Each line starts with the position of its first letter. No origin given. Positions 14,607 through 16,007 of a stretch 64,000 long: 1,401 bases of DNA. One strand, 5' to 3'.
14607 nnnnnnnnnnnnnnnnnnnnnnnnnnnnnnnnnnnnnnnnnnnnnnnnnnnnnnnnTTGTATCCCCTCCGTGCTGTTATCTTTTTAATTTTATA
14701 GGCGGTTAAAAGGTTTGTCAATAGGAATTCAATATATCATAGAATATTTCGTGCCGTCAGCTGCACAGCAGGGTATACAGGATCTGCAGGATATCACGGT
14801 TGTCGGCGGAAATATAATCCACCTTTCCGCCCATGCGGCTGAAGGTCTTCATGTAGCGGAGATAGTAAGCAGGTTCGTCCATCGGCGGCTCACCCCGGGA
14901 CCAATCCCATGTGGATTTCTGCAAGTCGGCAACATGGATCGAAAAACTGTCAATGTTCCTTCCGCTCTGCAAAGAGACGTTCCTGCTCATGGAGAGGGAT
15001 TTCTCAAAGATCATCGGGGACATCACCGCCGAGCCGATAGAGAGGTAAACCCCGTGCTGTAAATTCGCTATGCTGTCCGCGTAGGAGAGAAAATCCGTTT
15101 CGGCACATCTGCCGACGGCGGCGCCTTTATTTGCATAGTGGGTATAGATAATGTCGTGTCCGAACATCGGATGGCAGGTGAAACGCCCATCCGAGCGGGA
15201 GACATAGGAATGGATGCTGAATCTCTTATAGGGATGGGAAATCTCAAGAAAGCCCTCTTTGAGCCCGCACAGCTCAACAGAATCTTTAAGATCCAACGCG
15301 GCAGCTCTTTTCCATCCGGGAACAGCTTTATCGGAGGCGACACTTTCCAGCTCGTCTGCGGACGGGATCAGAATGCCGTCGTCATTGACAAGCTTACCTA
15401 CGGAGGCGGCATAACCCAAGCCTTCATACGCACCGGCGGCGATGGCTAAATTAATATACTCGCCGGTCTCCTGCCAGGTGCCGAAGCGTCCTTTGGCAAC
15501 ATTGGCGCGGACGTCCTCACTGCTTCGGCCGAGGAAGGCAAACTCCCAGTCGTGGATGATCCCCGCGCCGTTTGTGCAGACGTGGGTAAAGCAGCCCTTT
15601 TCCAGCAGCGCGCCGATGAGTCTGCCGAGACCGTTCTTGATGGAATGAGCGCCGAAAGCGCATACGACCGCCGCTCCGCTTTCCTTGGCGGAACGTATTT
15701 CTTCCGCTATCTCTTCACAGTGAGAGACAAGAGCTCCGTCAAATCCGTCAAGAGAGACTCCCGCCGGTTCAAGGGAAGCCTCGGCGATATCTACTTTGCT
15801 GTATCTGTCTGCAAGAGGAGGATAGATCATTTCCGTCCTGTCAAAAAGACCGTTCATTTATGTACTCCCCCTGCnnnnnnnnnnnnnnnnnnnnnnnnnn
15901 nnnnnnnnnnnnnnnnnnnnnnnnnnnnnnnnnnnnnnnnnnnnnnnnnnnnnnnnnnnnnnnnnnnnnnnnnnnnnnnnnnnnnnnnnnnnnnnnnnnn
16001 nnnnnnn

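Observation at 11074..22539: Sugar island combining heptose-biosynthesis-type enzymes with an importer and catabolic regulators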

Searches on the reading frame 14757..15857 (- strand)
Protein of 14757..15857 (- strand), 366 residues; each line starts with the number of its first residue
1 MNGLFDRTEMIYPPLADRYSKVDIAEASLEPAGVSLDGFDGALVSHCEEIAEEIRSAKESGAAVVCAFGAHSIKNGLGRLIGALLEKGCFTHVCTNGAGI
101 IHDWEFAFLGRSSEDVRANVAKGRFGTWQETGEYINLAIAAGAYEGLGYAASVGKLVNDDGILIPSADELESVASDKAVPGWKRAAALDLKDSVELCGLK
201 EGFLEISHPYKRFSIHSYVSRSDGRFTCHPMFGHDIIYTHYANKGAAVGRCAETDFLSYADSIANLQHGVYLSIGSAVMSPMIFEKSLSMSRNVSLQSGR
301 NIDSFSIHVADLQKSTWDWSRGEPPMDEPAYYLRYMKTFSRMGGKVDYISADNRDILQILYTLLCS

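Call 3: search_protein_families(library=pfam, proteins=[window:14757-15857:-])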
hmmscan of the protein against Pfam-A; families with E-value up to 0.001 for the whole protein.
window:14757-15857:- (366 aa): 0 families

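Call 4: search_protein_families(library=ncbifam, proteins=[window:14757-15857:-])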
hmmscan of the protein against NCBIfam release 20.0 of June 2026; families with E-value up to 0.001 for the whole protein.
window:14757-15857:- (366 aa): 1 family
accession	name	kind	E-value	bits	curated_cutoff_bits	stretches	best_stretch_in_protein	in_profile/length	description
NF052581.1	GSU2086_dom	subfamily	5.1e-85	285.6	250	1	5-361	2-299/301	GSU2086 family protein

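Call 7: search_protein_families(library=pfam, proteins=[window:14757-15857:-], max_evalue=10)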
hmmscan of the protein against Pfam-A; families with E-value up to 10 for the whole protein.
window:14757-15857:- (366 aa): 2 families
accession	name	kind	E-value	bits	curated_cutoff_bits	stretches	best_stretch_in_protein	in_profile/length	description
PF01916.23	DS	-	0.0067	16.2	27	1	38-107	10-77/288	Deoxyhypusine synthase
PF21570.3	ArgZ-like_C_2nd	-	0.0094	16.1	27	1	49-112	2-65/213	Arginine dihydrolase ArgZ-like, C-terminal, Rossmann fold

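Call 8: search_solved_structures(query=window:14757-15857:-, max_evalue=10, show_alignments=2)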
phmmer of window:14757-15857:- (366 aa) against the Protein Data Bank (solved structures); distinct sequences matched with E-value up to 10: 3.
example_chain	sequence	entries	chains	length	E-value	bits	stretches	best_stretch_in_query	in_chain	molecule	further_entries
3d54_D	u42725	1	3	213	0.19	14.5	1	20-130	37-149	Phosphoribosylformylglycinamidine synthase 1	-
6lrh_A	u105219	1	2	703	0.72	12.6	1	47-121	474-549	Alr4995 protein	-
6lrf_A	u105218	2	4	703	0.72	12.6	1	47-121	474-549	Alr4995 protein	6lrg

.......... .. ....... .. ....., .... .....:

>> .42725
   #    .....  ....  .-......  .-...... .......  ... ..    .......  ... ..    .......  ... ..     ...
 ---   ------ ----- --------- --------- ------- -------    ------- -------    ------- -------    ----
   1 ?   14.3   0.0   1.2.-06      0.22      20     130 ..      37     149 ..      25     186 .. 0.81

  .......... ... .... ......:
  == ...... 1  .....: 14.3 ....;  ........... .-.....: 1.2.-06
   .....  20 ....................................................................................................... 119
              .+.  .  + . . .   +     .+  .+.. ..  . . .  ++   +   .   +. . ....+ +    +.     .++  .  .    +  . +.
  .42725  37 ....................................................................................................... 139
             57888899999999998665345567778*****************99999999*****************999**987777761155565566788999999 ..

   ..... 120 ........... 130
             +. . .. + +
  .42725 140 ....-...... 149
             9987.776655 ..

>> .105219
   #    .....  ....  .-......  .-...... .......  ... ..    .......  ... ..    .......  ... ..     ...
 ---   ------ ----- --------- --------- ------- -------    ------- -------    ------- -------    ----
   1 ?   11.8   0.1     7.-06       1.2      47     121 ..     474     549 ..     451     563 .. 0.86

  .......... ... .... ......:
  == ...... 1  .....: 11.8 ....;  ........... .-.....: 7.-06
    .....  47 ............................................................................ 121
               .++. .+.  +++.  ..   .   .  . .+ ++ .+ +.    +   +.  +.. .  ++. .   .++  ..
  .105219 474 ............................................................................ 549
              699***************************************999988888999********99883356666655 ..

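Call 19: find_homologous_proteins(query=window:14757-15857:-)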
Query window:14757-15857:- (366 aa): 4410 proteins with E <= 0.001 among 8000 candidates; the best 120 are listed.
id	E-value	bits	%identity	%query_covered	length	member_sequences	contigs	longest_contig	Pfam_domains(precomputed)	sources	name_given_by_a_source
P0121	5.6e-226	768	91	100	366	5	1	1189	-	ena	-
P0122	6.4e-217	738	88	100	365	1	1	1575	-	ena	-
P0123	2.9e-216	736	87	100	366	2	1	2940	-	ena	-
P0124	1.9e-215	733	85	100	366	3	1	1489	-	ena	-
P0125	1.1e-214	731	86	100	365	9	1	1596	-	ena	-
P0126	2.0e-214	730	87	99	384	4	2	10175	-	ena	-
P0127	1.7e-210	717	87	97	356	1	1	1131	-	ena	-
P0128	2.1e-180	618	73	99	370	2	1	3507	-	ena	-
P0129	2.0e-179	615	73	99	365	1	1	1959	-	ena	-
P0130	5.6e-175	600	73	98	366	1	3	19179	-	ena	-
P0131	6.7e-173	593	72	98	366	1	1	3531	-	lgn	-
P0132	3.8e-171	588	68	98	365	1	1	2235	-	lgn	-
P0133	3.8e-171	588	69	98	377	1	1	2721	-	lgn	-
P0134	2.7e-156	539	65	98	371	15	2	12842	-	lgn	-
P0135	4.8e-154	531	63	98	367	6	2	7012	-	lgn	-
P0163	1.1e-131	458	55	98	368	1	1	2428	PF21570.4,PF01916.24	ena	-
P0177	6.9e-130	452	58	98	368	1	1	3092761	PF01916.24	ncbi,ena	-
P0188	4.6e-129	449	59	98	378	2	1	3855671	-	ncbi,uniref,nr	ncbi:conserved hypothetical protein [Leadbettera azotonutricia ZAS-9]|uniref:Deoxyhypusine synthase 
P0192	8.6e-129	448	56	98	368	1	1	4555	PF01916.24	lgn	-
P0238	7.7e-125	435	54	99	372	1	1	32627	-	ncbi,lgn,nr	ncbi:MAG: hypothetical protein Q4G69_06440 [Planctomycetia bacterium]|nr:hypothetical protein [Planc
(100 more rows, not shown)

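Call 22: find_encoding_contigs(protein=P0188, flank=10000, max_places=1)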
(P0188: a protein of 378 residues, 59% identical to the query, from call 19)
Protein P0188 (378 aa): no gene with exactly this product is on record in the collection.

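Call 23: find_encoding_contigs(protein=P0238, flank=10000, max_places=1)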
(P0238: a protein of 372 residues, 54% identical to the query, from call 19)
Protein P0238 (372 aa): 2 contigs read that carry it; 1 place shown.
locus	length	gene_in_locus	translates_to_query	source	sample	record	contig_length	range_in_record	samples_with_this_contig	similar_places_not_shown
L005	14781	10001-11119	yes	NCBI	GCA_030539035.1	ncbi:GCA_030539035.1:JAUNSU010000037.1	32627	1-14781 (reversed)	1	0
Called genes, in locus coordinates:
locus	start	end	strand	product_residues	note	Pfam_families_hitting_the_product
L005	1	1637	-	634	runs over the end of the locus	-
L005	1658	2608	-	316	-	-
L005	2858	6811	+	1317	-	PF04041:Glyco_hydro_130 (weak), PF22847:Glyco_hydro_43_rel (faint), PF22422:MGH1-like_GH, PF01551:Peptidase_M23, PF00801:PKD (faint), PF18911:PKD_4 (weak)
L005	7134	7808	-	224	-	-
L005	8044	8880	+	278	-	PF00702:Hydrolase, PF12710:HAD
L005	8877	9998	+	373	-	PF00294:PfkB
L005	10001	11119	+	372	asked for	-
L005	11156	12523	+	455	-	PF00149:Metallophos (weak)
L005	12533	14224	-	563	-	-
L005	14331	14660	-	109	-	-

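Call 24: find_related_loci(query=A1, collection=genome_contigs, flank=10000)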
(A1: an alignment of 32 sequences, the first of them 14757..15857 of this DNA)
Query A1 (366 aa) in genome_contigs; peptide patterns used: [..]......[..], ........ (x = any residue, [..] = any of these).
600 stretches matched a pattern (row limit reached: there are more); 562 encode a relative of the query (tblastn E <= 1e-3); the best 80 are kept; 80 distinct loci.
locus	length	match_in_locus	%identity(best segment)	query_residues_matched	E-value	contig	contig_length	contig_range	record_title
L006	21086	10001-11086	70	5-366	2e-179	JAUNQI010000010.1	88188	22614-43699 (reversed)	MAG: Eubacteriales bacterium isolate S38M_St_31 NODE_30_length_88188_cov_11.459408, whole genome shotgun sequence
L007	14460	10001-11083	65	5-364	4e-161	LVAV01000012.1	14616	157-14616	MAG: Clostridiales bacterium Firm_16 _contig_14373, whole genome shotgun sequence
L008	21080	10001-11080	64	5-364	2e-159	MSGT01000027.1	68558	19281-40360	MAG: Sphaerochaeta sp. Phil3 707_L1_merged_contig_2911, whole genome shotgun sequence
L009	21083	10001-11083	58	5-364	5e-137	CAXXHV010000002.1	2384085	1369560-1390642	MAG: Sphaerochaetaceae bacterium isolate 45355496-2c9b-46be-b17d-a7a4dafd1161 genome assembly, contig: contig_2, whole g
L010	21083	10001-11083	58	5-364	1e-136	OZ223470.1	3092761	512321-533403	MAG: Sphaerochaetaceae bacterium isolate cd985c71-0469-48ce-9ce8-6ec3774ccd9a genome assembly, chromosome: 1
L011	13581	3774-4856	57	5-364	1e-134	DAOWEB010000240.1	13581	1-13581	MAG TPA_asm: Spirochaetaceae bacterium isolate CSMAG_1928 CSMAG_1928_k141_4642800_length_13581_cov_9.0000, whole genome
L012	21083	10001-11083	58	5-366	2e-134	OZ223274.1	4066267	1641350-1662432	MAG: uncultured Sphaerochaeta sp. isolate 45920750-da75-4a9e-be90-ad4f7398b6d4 genome assembly, chromosome: 1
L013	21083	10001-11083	56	5-364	7e-133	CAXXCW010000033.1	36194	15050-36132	MAG: uncultured Sphaerochaeta sp. isolate 12eae6fc-2e1c-4f9a-baf8-f1695dc07ac7 genome assembly, contig: contig_33, whole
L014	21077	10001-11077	56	1-364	1e-132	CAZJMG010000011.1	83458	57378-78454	MAG TPA_asm: uncultured Sphaerochaeta sp. isolate SRP241326_co3_335 genome assembly, contig: NODE_501_length_83458_cov_2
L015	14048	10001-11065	55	5-364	2e-132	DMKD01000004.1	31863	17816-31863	MAG TPA_asm: Spirochaeta sp. isolate UBA9216 contig_40308, whole genome shotgun sequence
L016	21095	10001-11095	54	1-364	3e-131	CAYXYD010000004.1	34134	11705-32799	MAG TPA_asm: uncultured Sphaerochaeta sp. isolate SRP191223_co1_377 genome assembly, contig: NODE_937_length_34134_cov_7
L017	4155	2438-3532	56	1-364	2e-133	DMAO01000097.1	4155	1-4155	MAG TPA_asm: Sphaerochaeta sp. isolate UBA8956 contig_54667, whole genome shotgun sequence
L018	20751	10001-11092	57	5-364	7e-131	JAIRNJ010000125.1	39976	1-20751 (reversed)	MAG: Treponema sp. isolate Cd354_bin24 k119_1823202, whole genome shotgun sequence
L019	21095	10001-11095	55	1-364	6e-131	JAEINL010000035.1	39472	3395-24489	MAG: Sphaerochaeta sp. isolate MAG3 NODE_848_length_39472_cov_80.006118, whole genome shotgun sequence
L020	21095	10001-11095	55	1-364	2e-130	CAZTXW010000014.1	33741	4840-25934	MAG TPA_asm: uncultured Sphaerochaeta sp. isolate binchicken_co157_778 genome assembly, contig: NODE_2581_length_33741_c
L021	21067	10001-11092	57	5-364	5e-130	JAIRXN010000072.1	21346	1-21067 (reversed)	MAG: Treponema sp. isolate Gsp477_bin163 k119_1151047, whole genome shotgun sequence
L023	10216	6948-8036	56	5-364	2e-133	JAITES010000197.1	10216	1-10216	MAG: Treponema sp. isolate Nm470_bin67 k119_2608434, whole genome shotgun sequence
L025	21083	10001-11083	54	5-364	7e-128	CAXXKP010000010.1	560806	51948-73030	MAG: Sphaerochaetaceae bacterium isolate 97855f4f-21ab-4eab-b950-d14ecb44ab4f genome assembly, contig: contig_10, whole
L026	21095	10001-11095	56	1-364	1e-127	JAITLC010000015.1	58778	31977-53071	MAG: Treponema sp. isolate Pcl387_bin87 k119_1525198, whole genome shotgun sequence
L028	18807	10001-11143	55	1-366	2e-126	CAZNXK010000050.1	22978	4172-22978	MAG TPA_asm: uncultured Treponemataceae bacterium isolate SRP062349_co6_229 genome assembly, contig: NODE_1450_length_22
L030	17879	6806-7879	56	4-364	3e-126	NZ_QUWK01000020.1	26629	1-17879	Sphaerochaeta halotolerans strain 4-11 NODE_20_length_26629_cov_70.834, whole genome shotgun sequence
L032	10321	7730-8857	53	4-361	4e-125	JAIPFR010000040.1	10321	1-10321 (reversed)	MAG: Spirochaetia bacterium isolate Tobar13.5m-G43 Tobar13-5m-C7382, whole genome shotgun sequence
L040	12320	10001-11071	55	7-364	5e-123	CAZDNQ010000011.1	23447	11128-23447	MAG TPA_asm: uncultured Victivallis sp. isolate SRP089250_co1_121 genome assembly, contig: NODE_3418_length_23447_cov_4.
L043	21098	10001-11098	52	2-366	1e-122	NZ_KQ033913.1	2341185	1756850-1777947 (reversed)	Parabacteroides goldsteinii DSM 19448 = WAL 12034 strain DSM 19448 aczIT-supercont1.2, whole genome shotgun sequence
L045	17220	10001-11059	56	5-364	8e-122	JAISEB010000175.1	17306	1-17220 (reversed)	MAG: Treponema sp. isolate Gx485_bin165 k119_5112270, whole genome shotgun sequence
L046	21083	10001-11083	53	5-366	4e-121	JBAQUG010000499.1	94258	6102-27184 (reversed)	MAG: Victivallales bacterium isolate MFD12006_ilm_asm_bin38 k127_77016, whole genome shotgun sequence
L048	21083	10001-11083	51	5-364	4e-121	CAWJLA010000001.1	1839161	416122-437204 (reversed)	MAG: uncultured Bacteroidetes bacterium isolate MFD02416.bin.1.83 genome assembly, contig: contig_27038, whole genome sh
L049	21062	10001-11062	51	5-357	6e-121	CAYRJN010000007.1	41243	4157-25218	MAG TPA_asm: uncultured Calditrichaceae bacterium isolate SRP163575_co1_350 genome assembly, contig: NODE_1758_length_41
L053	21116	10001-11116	52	1-366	2e-120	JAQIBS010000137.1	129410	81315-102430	MAG: Kiritimatiellae bacterium isolate GH19 k119_78108, whole genome shotgun sequence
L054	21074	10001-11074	51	4-364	2e-120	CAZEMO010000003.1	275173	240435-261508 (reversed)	MAG TPA_asm: uncultured Bacteriovoracaceae bacterium isolate SRP220891_co2_140 genome assembly, contig: NODE_25_length_2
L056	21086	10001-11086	52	5-365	6e-120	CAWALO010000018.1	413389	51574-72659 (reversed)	MAG: uncultured Bacteroidales bacterium isolate MFD04716.bin.2.270 genome assembly, contig: contig_4231, whole genome sh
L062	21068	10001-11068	54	5-360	9e-120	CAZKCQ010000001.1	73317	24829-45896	MAG TPA_asm: uncultured Spirochaetaceae bacterium isolate binchicken_co129_599 genome assembly, contig: NODE_716_length_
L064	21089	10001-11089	52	5-366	1e-119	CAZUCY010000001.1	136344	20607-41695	MAG TPA_asm: uncultured Ignavibacteriaceae bacterium isolate binchicken_co3_573 genome assembly, contig: NODE_225_length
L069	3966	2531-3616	54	5-365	3e-121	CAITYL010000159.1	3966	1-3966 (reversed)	MAG: uncultured Lentisphaerae bacterium isolate Loclat_bin-12951 genome assembly, contig: bin-12951:159/404, whole genom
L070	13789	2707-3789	50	5-366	4e-119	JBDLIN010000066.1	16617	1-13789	MAG: Bacteroidota bacterium isolate MAG032 MAG032_66, whole genome shotgun sequence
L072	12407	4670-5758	53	4-366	3e-119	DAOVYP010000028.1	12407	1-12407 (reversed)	MAG TPA_asm: Spirochaeta sp. isolate CSMAG_1786 CSMAG_1786_k141_1030932_length_12407_cov_10.0000, whole genome shotgun s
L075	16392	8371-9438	54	5-360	2e-118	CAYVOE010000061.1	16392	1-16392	MAG TPA_asm: uncultured Nitrospiraceae bacterium isolate SRP268622_co1_273 genome assembly, contig: NODE_7898_length_163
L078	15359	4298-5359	54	5-357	2e-118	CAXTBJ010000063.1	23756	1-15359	MAG TPA_asm: uncultured Bryocella sp. isolate private_T1868_metawrap_bin.1 genome assembly, contig: private_T1868_metawr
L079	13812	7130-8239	51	1-364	3e-118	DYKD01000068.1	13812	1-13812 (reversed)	MAG TPA_asm: Brevinema andersonii isolate SulCav_AS07-7_42_24 SulCav_AS07_7_4394_length_13812_cov_11_568438, whole genom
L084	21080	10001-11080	52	5-364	2e-118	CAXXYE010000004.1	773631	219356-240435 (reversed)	MAG: Candidatus Hydrogenedentota bacterium isolate 9f1eef2f-e61c-44ad-add1-0a006c8246d5 genome assembly, contig: contig_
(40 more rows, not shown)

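Call 28: predict_structure(alignment_id=A1)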
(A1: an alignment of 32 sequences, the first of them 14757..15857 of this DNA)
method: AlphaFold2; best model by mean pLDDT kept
length: 366 residues; sequences in the alignment: 32
mean_pLDDT: 92.1   pTM: 0.90
mean pLDDT of the five models: 92.1, 91.5, 90.6, 90.2, 89.3
residues with pLDDT >= 90: 290; 70-90: 63; 50-70: 12; < 50: 1
segments of 3 or more residues with pLDDT < 50: none
pLDDT, mean of each block of 10 residues (from residue 1): 77 94 95 95 97 98 95 93 97 94 97 90 92 97 97 98 98 98 97 95 98 96 93 80 92 95 96 76 90 93 94 74 76 81 90 95 94
secondary structure, 60 per line:
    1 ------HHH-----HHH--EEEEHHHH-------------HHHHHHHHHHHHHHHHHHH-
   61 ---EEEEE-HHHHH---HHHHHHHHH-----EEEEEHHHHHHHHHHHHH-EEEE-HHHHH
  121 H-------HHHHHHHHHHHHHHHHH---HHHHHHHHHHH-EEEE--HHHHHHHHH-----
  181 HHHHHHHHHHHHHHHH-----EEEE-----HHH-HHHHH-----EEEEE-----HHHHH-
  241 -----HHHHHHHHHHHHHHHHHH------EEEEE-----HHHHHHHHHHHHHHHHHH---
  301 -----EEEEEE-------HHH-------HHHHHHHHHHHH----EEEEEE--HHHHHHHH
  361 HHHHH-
elements in order: E20-23 H24-27 H41-59 E64-68 H70-74 H78-86 E92-96 H97-109 E111-114 H116-121 H129-145 H149-159 E161-164 H167-175 H181-196 E202-205 H215-219 E225-229 H235-239 H246-263 E270-274 H280-297 E306-311 H329-340 E345-350 H353-365

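Call 31: search_protein_families(library=pfam, proteins=[L054:11094-12380:+, L045:13565-14392:-, L030:10656-11549:+, L016:12436-13707:+, L070:8551-11364:+, L028:11175-12314:-, L019:17055-17774:+, L070:3817-5310:+, L048:6857-8368:-, L021:6530-8002:+], max_evalue=0.00001)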
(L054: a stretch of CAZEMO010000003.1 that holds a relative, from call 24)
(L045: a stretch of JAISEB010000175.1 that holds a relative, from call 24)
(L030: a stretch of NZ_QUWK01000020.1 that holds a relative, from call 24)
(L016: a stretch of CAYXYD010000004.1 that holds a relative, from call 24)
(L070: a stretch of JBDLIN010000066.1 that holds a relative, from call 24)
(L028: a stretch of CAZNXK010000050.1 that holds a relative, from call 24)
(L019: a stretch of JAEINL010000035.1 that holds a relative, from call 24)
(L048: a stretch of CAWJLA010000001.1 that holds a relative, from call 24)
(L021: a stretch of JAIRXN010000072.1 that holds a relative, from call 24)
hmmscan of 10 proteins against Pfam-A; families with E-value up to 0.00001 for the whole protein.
L054:11094-12380:+ (428 aa): 1 family
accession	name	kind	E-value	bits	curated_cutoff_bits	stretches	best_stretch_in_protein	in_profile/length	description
PF07221.17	GlcNAc_2-epim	-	3.3e-40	138.8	23.4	1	42-414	1-347/347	N-acylglucosamine 2-epimerase (GlcNAc 2-epimerase)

L045:13565-14392:- (275 aa): 1 family
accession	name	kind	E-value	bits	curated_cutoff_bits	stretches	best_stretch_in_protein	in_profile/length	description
PF00528.27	BPD_transp_1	-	8e-14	52.2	26.4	1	91-259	4-174/184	Binding-protein-dependent transport system inner membrane component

L030:10656-11549:+ (297 aa): 1 family
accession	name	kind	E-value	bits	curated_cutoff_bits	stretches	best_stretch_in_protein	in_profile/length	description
PF00528.27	BPD_transp_1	-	1.1e-11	45.2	26.4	1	85-286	3-170/184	Binding-protein-dependent transport system inner membrane component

L016:12436-13707:+ (423 aa): 2 families
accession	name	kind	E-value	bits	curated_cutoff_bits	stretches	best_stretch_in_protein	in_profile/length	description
PF01547.30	SBP_bac_1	-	4.9e-30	106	26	1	44-337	3-306/307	Bacterial extracellular solute-binding protein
PF13416.11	SBP_bac_8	-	1.4e-18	68.1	27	1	51-350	1-262/279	Bacterial extracellular solute-binding protein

L070:8551-11364:+ (937 aa): 4 families
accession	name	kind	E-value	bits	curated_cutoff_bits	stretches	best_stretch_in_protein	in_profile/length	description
PF01074.27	Glyco_hydro_38N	-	1.2e-29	104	25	1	11-307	2-257/270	Glycosyl hydrolases family 38 N-terminal domain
PF07748.19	Glyco_hydro_38C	-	1.6e-20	74.7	25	1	551-779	1-200/206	Glycosyl hydrolases family 38 C-terminal domain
PF09261.16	Alpha-mann_mid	-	1.8e-10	41.2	31.1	1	336-427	5-95/96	Alpha mannosidase middle domain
PF17677.7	Glyco_hydro38C2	-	1.9e-08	34.7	22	1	860-933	2-72/72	Glycosyl hydrolases family 38 C-terminal beta sandwich domain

L028:11175-12314:- (379 aa): 3 families
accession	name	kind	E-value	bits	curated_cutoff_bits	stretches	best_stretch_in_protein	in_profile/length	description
PF01408.29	GFO_IDH_MocA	-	5.4e-29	101.8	24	1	21-139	1-119/120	Oxidoreductase family, NAD-binding Rossmann fold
PF02894.22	GFO_IDH_MocA_C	-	1.8e-13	51.2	22.9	1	154-378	3-218/218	Oxidoreductase family, C-terminal alpha/beta domain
PF22725.1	GFO_IDH_MocA_C3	-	9.8e-12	45.4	27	1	151-285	4-120/124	GFO/IDH/MocA C-terminal domain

L019:17055-17774:+ (239 aa): 3 families
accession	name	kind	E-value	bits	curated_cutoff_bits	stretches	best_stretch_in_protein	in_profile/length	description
PF00753.33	Lactamase_B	-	5.8e-27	95.3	22.7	1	28-215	3-196/196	Metallo-beta-lactamase superfamily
PF12706.13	Lactamase_B_2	-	1.6e-09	38.1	27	1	43-174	3-143/200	Beta-lactamase superfamily domain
PF19583.5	ODP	-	5.2e-06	26.9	27.2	0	30-179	2-141/194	ODP family beta lactamase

L070:3817-5310:+ (497 aa): 1 family
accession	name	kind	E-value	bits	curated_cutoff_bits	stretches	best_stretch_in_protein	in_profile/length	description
PF00474.23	SSF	-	3e-77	260.6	22.8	1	34-435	1-406/406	Sodium:solute symporter family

L048:6857-8368:- (503 aa): 2 families
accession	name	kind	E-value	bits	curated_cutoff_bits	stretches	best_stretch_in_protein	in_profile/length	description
PF00370.27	FGGY_N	-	6.5e-83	278.5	28.8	1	10-255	2-245/245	FGGY family of carbohydrate kinases, N-terminal domain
PF02782.22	FGGY_C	-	2.8e-44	151.7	27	1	265-453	2-197/198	FGGY family of carbohydrate kinases, C-terminal domain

L021:6530-8002:+ (490 aa): 2 families
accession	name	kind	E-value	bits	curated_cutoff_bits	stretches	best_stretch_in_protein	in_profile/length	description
PF00393.24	6PGD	-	2.6e-133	444.3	27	1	187-476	1-290/290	6-phosphogluconate dehydrogenase, C-terminal domain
PF03446.21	NAD_binding_2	-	2.4e-49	167.9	21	1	7-168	1-158/161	NAD binding domain of 6-phosphogluconate dehydrogenase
